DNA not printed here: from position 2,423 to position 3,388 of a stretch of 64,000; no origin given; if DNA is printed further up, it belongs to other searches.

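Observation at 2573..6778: Defence islet: a GmrSD-type DUF262/DUF1524 nuclease sandwiched between two paralogous HEPN-like proteins, with a third nearby, inserted into a glycan locus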

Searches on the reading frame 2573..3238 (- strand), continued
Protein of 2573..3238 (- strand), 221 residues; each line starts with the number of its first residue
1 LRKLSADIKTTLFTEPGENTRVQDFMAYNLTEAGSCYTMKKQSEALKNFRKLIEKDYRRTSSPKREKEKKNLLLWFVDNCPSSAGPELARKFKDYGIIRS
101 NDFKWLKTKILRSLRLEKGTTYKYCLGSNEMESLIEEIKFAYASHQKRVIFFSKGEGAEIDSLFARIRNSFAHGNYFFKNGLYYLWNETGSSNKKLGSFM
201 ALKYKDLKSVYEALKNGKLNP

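Call 62: search_protein_families(library=padloc, proteins=[L011:3955-5952:+, L017:5202-5786:+, L017:2127-2996:+, L017:3011-3895:+], max_evalue=0.01)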
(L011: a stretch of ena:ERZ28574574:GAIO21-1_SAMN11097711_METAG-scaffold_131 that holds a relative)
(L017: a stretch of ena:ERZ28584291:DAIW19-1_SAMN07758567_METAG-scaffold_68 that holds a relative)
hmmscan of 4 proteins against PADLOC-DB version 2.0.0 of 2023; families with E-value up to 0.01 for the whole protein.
L011:3955-5952:+ (665 aa): 0 families

L017:5202-5786:+ (194 aa): 0 families

L017:2127-2996:+ (289 aa): 0 families

L017:3011-3895:+ (294 aa): 0 families

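Call 84: search_protein_families(library=padloc, alignment_id=A2, max_evalue=0.1)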
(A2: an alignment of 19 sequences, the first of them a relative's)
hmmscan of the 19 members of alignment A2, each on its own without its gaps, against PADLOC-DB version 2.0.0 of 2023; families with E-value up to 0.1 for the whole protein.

A. member 1, P0015 (183 aa): 0 families

B. families by the number of members that match (of 19 scanned): 0 families
